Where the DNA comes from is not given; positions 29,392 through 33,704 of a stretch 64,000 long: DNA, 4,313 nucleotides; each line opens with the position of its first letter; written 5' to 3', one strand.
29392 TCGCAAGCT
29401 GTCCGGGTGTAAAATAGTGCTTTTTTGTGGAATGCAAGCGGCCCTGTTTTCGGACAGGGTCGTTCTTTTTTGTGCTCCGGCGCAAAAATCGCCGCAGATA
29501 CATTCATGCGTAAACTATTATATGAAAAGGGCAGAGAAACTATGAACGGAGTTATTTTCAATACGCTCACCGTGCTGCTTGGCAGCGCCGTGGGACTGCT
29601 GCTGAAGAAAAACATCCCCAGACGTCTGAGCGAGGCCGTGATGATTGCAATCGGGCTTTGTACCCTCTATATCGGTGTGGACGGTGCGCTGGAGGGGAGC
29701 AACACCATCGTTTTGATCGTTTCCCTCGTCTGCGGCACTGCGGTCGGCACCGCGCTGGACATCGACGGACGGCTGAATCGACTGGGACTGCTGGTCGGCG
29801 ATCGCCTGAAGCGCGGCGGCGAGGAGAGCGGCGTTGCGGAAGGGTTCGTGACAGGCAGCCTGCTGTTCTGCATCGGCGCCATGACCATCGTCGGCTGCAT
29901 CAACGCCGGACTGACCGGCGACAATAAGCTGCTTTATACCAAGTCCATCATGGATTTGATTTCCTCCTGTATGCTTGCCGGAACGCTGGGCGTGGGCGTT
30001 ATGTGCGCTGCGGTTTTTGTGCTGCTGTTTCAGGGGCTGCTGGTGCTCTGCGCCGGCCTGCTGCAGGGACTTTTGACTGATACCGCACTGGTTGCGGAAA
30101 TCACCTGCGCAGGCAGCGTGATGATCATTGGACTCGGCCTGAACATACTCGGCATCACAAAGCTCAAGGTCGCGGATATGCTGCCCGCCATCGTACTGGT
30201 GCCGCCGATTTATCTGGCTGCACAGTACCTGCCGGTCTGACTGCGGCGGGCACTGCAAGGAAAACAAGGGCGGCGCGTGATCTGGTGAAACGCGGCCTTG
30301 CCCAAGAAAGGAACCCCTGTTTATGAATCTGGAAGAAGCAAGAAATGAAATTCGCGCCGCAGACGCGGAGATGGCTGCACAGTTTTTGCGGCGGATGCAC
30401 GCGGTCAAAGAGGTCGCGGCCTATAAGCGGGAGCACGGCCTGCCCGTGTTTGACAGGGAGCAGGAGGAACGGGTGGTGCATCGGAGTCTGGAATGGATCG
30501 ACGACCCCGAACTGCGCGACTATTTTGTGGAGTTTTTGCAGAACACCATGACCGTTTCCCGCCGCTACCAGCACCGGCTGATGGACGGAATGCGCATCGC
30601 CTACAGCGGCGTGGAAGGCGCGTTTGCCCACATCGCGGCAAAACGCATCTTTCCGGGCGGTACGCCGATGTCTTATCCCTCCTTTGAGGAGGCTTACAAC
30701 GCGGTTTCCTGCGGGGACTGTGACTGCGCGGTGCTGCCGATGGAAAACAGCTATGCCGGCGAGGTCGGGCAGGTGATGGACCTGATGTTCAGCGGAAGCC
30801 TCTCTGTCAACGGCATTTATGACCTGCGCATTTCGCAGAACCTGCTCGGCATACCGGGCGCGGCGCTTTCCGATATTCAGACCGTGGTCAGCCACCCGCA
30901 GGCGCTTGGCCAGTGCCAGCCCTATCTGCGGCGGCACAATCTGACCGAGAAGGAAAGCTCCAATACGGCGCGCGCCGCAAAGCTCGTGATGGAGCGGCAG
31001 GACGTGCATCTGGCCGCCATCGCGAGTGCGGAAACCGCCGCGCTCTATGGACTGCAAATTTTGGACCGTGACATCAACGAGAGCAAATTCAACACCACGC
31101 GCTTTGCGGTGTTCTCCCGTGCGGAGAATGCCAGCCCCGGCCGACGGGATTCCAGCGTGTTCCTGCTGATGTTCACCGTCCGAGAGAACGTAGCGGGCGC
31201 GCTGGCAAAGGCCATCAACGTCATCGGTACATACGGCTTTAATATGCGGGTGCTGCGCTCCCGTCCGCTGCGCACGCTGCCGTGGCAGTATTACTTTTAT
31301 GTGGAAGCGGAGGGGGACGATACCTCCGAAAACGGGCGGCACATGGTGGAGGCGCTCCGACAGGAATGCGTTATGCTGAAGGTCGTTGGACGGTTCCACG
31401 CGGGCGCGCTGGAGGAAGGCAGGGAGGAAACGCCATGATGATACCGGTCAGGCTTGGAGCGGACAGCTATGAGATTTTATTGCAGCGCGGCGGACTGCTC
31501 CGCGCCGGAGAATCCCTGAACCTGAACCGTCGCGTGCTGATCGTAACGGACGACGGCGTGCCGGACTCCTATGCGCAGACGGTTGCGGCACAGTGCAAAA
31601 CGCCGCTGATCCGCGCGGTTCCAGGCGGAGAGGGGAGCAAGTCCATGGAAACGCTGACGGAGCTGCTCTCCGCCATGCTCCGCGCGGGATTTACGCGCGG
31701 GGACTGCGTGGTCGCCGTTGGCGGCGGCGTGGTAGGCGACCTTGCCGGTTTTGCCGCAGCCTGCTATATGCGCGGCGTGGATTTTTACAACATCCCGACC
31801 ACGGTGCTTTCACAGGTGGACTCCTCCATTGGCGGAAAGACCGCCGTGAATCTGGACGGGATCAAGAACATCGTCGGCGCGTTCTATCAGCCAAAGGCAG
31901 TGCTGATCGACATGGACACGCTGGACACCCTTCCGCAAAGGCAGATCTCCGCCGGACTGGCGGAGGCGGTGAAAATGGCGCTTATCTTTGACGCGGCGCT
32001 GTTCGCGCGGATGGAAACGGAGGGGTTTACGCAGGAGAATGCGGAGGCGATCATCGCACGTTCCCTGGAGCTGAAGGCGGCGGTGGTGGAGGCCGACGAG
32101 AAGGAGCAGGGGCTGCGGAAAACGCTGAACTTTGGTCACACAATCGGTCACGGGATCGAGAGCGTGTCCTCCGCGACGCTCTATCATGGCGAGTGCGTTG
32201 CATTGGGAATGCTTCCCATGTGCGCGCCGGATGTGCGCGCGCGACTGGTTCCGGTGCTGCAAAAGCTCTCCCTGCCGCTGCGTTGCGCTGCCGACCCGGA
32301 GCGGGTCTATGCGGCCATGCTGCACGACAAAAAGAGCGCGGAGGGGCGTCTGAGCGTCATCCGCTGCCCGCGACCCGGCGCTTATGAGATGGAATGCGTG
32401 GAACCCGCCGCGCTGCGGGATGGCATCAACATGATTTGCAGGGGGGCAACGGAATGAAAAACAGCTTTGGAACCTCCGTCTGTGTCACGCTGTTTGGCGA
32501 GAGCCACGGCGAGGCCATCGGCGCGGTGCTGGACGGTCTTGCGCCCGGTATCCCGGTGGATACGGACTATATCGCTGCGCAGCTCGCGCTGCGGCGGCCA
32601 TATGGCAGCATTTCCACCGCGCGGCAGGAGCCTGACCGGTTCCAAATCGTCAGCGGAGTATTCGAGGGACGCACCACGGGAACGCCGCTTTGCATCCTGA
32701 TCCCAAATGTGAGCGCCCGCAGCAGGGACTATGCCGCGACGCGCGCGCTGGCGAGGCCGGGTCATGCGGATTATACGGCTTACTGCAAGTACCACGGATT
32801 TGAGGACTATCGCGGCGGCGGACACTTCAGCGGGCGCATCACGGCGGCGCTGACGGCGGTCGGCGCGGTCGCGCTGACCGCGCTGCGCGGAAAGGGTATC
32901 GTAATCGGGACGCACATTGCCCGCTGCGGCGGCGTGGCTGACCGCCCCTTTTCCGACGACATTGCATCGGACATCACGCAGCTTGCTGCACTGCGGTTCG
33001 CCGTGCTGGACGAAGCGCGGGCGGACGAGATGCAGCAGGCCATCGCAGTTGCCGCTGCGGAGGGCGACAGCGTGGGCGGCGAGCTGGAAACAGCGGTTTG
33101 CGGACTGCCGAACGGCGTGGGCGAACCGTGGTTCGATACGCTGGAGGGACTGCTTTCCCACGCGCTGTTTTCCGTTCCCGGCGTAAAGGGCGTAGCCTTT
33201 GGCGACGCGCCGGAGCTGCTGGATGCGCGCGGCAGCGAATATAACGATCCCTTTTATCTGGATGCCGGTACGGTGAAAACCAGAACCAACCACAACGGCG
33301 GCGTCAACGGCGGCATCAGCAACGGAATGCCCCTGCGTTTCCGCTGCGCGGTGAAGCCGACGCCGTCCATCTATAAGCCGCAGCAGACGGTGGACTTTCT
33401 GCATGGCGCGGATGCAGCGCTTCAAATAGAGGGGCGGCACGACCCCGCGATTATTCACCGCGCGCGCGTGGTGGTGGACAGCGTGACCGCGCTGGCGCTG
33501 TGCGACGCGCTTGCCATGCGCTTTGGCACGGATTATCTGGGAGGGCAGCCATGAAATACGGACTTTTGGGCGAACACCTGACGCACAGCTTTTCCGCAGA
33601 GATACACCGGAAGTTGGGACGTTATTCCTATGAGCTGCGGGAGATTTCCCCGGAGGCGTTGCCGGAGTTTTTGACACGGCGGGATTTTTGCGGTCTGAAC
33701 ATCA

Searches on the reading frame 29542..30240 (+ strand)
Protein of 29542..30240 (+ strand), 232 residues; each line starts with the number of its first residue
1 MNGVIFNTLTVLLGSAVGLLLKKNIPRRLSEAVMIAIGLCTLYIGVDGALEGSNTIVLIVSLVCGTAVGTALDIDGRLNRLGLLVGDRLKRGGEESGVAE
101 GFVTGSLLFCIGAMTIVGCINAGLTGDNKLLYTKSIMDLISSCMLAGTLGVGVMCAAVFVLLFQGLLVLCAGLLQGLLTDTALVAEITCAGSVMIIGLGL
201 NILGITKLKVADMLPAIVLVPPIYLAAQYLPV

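Call 7: search_protein_families(library=pfam, proteins=[window:29542-30240:+])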
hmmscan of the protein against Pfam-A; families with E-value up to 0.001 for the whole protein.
window:29542-30240:+ (232 aa): 1 family
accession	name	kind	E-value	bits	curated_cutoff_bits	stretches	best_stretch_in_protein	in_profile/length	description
PF04474.17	DUF554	-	6.4e-73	245.3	25.1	1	3-224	2-219/220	Protein of unknown function (DUF554)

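Call 9: find_related_loci(query=window:29542-30240:+, collection=genome_contigs, flank=4000)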
Query window:29542-30240:+ (232 aa) in genome_contigs; peptide patterns used: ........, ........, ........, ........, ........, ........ (x = any residue, [..] = any of these).
359 stretches matched a pattern; 278 encode a relative of the query (tblastn E <= 1e-3); the best 80 are kept; 80 distinct loci.
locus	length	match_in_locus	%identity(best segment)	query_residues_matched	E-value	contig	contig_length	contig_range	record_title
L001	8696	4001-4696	66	1-232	4e-98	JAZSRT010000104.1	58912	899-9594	MAG: Acutalibacteraceae bacterium isolate T1900044536_TS20190002.MAGScoT_cleanbin_000026 SGB_16_k141_2341771, whole geno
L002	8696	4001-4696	69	1-232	3e-96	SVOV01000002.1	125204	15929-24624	MAG: Oscillospiraceae bacterium isolate SIG574 NODE_740_length_125204_cov_2.075194, whole genome shotgun sequence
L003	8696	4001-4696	67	1-232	2e-95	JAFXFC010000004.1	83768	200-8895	MAG: Clostridia bacterium isolate RGIG6358 Sheep_Rectum-4__c184, whole genome shotgun sequence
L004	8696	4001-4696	61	1-232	5e-95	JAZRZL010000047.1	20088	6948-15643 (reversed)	MAG: Faecousia sp. isolate T1900044948_TA20190001.MAGScoT_cleanbin_000021 SGB_3507_k141_1156913, whole genome shotgun se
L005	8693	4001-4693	68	1-232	3e-93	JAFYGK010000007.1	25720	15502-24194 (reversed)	MAG: Clostridia bacterium isolate RGIG7067 Sheep_Rumen.Co__c510194, whole genome shotgun sequence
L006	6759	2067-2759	65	1-231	9e-90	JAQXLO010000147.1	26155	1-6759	MAG: Oscillospiraceae bacterium isolate SUG1305 k141_515179, whole genome shotgun sequence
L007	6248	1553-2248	67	1-232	5e-89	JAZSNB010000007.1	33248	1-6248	MAG: Acutalibacteraceae bacterium isolate T1900044552_TS20190018.MAGScoT_cleanbin_000018 SGB_251_k141_787955, whole geno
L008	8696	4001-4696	67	1-232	3e-88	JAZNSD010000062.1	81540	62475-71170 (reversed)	MAG: Acutalibacteraceae bacterium isolate T1900044811_TS20190277.MAGScoT_cleanbin_000010 SGB_2785_k141_1443863, whole ge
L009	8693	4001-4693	67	1-231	1e-86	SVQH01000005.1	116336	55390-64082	MAG: Oscillospiraceae bacterium isolate SIG612 NODE_43_length_116336_cov_19.309344, whole genome shotgun sequence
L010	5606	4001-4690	64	1-231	4e-86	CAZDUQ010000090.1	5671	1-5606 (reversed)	MAG TPA_asm: uncultured Oscillospiraceae bacterium isolate SRP225648_co1_341 genome assembly, contig: NODE_36518_length_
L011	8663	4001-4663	63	1-221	6e-85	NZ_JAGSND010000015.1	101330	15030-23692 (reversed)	Sinanaerobacter chloroacetimidivorans strain BAD-6 LB-6_scaffold15, whole genome shotgun sequence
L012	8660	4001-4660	60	1-221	3e-84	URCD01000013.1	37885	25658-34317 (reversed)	uncultured Clostridiales bacterium isolate UMGS863 genome assembly, contig: NODE_1108_length_37885_cov_3.188210, whole g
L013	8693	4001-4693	58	1-232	1e-83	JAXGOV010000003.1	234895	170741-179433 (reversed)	MAG: Candidatus Metalachnospira sp. isolate AnMBR.bin288 bin288_3, whole genome shotgun sequence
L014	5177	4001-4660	62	1-221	2e-83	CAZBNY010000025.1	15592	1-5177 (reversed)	MAG TPA_asm: uncultured Lachnospiraceae bacterium isolate SRP222994_co1_248 genome assembly, contig: NODE_7920_length_15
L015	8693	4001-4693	60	1-232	5e-83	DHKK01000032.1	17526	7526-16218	MAG TPA_asm: Clostridiales bacterium UBA4696 UBA4696_contig_12475, whole genome shotgun sequence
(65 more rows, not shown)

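Call 12: find_encoding_contigs(protein=window:29542-30240:+, flank=3000, max_places=10)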
Protein window:29542-30240:+ (232 aa): 23 contigs read that carry it; 10 places shown.
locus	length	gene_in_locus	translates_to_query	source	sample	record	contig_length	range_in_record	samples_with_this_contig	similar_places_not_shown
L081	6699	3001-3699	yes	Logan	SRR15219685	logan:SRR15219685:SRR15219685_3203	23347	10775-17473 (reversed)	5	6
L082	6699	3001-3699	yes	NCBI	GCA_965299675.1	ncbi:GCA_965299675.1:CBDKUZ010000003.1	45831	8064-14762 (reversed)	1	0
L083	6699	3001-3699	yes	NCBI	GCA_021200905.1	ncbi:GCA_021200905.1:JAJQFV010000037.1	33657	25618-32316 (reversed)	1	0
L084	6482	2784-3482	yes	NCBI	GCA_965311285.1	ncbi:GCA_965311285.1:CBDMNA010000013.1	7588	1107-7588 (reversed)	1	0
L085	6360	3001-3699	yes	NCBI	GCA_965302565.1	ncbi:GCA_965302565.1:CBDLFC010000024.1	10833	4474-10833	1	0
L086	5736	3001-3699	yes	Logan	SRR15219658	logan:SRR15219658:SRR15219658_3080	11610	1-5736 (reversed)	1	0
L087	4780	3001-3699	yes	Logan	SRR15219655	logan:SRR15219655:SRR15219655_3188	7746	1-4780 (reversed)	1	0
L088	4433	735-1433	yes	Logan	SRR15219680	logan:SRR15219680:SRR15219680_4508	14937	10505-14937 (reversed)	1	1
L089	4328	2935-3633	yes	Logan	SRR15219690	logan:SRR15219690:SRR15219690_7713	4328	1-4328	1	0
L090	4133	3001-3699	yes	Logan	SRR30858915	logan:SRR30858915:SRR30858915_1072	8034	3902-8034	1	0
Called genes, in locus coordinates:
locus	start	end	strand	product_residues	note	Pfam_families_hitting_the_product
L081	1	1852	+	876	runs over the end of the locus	PF00133:tRNA-synt_1, PF01406:tRNA-synt_1e (faint), PF09334:tRNA-synt_1g, PF13603:tRNA-synt_1_2, PF09334:tRNA-synt_1g, PF08264:Anticodon_1, PF10458:Val_tRNA-synt_C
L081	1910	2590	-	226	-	PF02674:Colicin_V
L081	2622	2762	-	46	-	-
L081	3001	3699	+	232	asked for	PF04474:DUF554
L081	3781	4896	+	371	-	PF01817:CM_2, PF00800:PDT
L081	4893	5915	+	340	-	PF00465:Fe-ADH, PF13685:Fe-ADH_2, PF01761:DHQ_synthase, PF24621:DHQS_C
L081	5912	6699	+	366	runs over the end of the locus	PF01264:Chorismate_synt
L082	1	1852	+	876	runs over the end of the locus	PF00133:tRNA-synt_1, PF01406:tRNA-synt_1e (faint), PF09334:tRNA-synt_1g, PF13603:tRNA-synt_1_2, PF09334:tRNA-synt_1g, PF08264:Anticodon_1, PF10458:Val_tRNA-synt_C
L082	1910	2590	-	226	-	PF02674:Colicin_V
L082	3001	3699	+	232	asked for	PF04474:DUF554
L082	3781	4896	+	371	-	PF01817:CM_2, PF00800:PDT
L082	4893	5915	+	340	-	PF00465:Fe-ADH, PF13685:Fe-ADH_2, PF01761:DHQ_synthase, PF24621:DHQS_C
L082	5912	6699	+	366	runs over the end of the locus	PF01264:Chorismate_synt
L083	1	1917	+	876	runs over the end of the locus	PF00133:tRNA-synt_1, PF01406:tRNA-synt_1e (faint), PF09334:tRNA-synt_1g, PF13603:tRNA-synt_1_2, PF09334:tRNA-synt_1g, PF08264:Anticodon_1, PF10458:Val_tRNA-synt_C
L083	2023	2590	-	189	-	PF02674:Colicin_V (weak)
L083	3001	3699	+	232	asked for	PF04474:DUF554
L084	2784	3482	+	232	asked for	PF04474:DUF554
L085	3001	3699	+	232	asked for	PF04474:DUF554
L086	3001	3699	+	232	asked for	PF04474:DUF554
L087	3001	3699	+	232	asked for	PF04474:DUF554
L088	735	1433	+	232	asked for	PF04474:DUF554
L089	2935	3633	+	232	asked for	PF04474:DUF554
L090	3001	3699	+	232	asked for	PF04474:DUF554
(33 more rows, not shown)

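Call 13: find_homologous_proteins(query=window:29542-30240:+, max_evalue=1e-40)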
Query window:29542-30240:+ (232 aa): 2260 proteins with E <= 1e-40 among 8000 candidates; the best 120 are listed.
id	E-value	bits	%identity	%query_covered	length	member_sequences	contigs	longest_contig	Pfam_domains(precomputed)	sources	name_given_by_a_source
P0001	2.0e-132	458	99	100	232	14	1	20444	PF04474.18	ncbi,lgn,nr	ncbi:MAG: DUF554 domain-containing protein [Oscillospiraceae bacterium]|nr:DUF554 domain-containing 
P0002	1.9e-98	347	73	100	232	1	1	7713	PF04474.18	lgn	-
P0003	2.7e-98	346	74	100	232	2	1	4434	PF04474.18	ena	-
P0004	2.8e-98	346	72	100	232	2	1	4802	PF04474.18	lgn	-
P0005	1.8e-97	343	72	100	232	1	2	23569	PF04474.18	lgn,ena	-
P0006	1.9e-97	343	72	100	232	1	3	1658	PF04474.18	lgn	-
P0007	2.1e-97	343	72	100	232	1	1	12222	PF04474.18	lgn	-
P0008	1.3e-96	341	72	100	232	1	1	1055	PF04474.18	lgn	-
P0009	5.5e-95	335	68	100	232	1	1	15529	PF04474.18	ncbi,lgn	ncbi:MAG: DUF554 domain-containing protein [Acutalibacteraceae bacterium]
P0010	9.3e-95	334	73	100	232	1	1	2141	PF04474.18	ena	-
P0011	3.0e-94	333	71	100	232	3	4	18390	PF04474.18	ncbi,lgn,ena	-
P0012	4.6e-94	332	70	100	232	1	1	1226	PF04474.18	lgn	-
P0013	4.9e-94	332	69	100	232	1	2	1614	PF04474.18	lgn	-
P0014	5.2e-94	332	71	100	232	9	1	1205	PF04474.18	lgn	-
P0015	6.2e-94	332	67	100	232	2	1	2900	PF04474.18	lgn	-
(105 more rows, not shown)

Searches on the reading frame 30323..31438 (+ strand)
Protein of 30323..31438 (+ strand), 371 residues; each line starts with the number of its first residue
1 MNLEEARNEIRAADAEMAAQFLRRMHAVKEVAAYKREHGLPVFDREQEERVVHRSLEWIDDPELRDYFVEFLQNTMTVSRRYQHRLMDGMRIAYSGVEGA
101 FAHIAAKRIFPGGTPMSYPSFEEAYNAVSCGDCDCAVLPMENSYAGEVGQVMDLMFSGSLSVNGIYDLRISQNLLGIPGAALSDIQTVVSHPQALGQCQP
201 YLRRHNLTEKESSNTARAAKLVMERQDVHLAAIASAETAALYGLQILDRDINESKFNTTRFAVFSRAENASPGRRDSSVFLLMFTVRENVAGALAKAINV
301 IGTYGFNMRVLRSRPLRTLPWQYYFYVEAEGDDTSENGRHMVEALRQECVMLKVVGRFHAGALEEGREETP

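Call 7: search_protein_families(library=pfam, proteins=[window:30323-31438:+])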
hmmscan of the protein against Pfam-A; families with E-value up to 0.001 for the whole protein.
window:30323-31438:+ (371 aa): 2 families
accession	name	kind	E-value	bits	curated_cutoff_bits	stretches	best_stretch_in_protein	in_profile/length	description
PF00800.23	PDT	-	2.5e-51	174.5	25.2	1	92-268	1-180/181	Prephenate dehydratase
PF01817.26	CM_2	-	1.5e-16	60.8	27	1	7-84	2-80/80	Chorismate mutase type II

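Call 19: find_related_loci(query=window:30323-31438:+, collection=metagenome_contigs, flank=3000)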
Query window:30323-31438:+ (371 aa) in metagenome_contigs; peptide patterns used: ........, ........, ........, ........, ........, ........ (x = any residue, [..] = any of these).
348 stretches matched a pattern; 238 encode a relative of the query (tblastn E <= 1e-3); the best 80 are kept; 80 distinct loci.
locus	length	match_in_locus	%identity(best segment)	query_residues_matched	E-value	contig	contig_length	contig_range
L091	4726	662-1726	64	3-358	9e-161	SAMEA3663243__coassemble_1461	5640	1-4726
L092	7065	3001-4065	64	3-358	6e-159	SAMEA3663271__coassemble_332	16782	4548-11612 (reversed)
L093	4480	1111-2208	65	2-367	3e-158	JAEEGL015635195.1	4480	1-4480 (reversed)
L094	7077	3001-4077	64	2-361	2e-151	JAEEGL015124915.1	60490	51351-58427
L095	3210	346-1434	62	3-366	6e-157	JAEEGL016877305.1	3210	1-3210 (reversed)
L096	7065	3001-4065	64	2-358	2e-148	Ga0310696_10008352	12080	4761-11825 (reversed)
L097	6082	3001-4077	59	1-360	1e-147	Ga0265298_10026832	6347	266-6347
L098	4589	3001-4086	59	3-368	7e-142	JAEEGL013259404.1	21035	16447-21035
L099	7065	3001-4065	59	2-358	3e-141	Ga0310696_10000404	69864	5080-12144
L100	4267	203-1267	59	2-358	3e-141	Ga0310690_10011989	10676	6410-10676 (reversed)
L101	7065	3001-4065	59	2-358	4e-140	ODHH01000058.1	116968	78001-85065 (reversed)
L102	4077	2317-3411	59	2-368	2e-143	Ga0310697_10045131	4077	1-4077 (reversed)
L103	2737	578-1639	58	3-358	5e-147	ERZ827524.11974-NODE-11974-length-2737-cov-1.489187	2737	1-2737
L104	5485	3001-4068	58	2-360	2e-139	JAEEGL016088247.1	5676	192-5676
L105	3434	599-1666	58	2-360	7e-144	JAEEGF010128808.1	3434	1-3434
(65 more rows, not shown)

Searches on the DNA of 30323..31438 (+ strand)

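Call 50: search_rna_families(sources=[L091, L093, L094, L096, L098, L099, L101, L107, L111, L114, L117, L127, L130, L136, L154, L155, L157, L164, L165, L142], threshold=gathering)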
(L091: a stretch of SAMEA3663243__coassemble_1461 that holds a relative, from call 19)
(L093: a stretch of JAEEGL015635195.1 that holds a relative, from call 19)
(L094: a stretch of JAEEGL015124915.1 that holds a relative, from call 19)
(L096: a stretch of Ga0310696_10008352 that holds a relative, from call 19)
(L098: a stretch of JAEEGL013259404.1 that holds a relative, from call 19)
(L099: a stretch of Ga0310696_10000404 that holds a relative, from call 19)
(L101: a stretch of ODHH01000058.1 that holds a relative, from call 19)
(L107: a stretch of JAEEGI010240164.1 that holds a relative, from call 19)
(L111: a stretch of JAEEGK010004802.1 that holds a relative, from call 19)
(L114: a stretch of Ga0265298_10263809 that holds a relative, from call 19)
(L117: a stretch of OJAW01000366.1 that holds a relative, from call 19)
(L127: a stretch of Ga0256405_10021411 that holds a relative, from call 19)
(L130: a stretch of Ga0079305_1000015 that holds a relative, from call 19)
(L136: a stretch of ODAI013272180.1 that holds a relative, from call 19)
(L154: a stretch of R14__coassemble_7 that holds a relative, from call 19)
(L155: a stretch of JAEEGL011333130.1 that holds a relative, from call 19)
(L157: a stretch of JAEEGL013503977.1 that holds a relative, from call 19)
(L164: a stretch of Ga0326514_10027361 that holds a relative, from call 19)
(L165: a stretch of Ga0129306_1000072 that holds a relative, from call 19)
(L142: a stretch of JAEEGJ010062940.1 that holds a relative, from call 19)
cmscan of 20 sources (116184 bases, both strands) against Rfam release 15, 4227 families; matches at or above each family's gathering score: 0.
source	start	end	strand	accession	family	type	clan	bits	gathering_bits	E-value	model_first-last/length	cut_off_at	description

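Call 51: search_rna_families(sources=[L097, L102, L104, L106, L108, L109, L113, L115, L116, L120, L124, L125, L126, L128, L131, L134, L135, L138, L140, L150], threshold=gathering)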
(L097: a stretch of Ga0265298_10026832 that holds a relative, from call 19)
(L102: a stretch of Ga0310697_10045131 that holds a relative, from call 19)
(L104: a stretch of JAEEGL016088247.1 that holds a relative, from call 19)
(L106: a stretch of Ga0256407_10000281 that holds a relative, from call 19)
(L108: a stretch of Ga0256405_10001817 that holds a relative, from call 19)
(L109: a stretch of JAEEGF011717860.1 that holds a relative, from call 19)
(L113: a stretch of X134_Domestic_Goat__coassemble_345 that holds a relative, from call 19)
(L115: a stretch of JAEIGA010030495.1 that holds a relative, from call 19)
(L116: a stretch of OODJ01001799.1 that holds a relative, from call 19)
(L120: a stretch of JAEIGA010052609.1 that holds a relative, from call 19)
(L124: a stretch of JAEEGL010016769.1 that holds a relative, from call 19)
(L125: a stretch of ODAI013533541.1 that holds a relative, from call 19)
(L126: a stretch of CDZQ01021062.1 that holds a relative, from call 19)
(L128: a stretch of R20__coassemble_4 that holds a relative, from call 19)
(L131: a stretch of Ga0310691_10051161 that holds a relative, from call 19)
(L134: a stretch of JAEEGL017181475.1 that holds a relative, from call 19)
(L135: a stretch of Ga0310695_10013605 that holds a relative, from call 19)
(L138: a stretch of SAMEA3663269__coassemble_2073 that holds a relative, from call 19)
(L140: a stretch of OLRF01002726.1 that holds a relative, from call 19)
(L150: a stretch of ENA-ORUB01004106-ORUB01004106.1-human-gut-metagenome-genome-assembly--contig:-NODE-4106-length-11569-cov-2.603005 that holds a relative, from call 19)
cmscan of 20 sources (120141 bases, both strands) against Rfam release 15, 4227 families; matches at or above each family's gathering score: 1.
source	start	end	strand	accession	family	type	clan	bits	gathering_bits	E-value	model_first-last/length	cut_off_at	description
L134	1575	1657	+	RF00005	tRNA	Gene; tRNA;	CL00001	54.9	29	8.5e-09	1-71/71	no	tRNA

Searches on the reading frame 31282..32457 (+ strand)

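Call 7: search_protein_families(library=pfam, proteins=[window:31282-32457:+])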
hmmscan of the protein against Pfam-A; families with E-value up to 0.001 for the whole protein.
window:31282-32457:+ (391 aa): 4 families
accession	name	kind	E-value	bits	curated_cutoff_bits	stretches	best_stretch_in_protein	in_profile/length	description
PF01761.26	DHQ_synthase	-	1e-46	157.8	24.2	1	112-223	3-114/115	3-dehydroquinate synthase N-terminal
PF24621.2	DHQS_C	-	4.7e-33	114.6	27.6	1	225-352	1-144/144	3-dehydroquinate synthase C-terminal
PF13685.12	Fe-ADH_2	-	1.6e-09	38.4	28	1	82-215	19-146/149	Iron-containing alcohol dehydrogenase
PF00465.25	Fe-ADH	-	1.8e-07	31.3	31.3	1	65-174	4-130/168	Iron-containing alcohol dehydrogenase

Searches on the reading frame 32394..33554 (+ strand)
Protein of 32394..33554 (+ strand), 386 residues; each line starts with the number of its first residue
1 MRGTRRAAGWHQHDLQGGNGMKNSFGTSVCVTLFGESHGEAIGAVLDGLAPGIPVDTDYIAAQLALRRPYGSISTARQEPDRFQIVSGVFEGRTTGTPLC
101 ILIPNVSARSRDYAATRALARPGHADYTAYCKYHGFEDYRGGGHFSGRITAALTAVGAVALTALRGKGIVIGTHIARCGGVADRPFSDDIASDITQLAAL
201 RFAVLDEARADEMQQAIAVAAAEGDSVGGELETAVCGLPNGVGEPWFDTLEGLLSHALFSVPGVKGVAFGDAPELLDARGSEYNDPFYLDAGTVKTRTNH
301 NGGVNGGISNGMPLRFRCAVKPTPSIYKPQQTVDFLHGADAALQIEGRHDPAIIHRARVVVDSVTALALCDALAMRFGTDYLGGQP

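Call 7: search_protein_families(library=pfam, proteins=[window:32394-33554:+])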
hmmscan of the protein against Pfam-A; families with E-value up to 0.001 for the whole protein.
window:32394-33554:+ (386 aa): 1 family
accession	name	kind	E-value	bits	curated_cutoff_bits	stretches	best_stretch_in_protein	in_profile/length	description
PF01264.26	Chorismate_synt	-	6.9e-115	383.7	27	1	31-373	3-326/327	Chorismate synthase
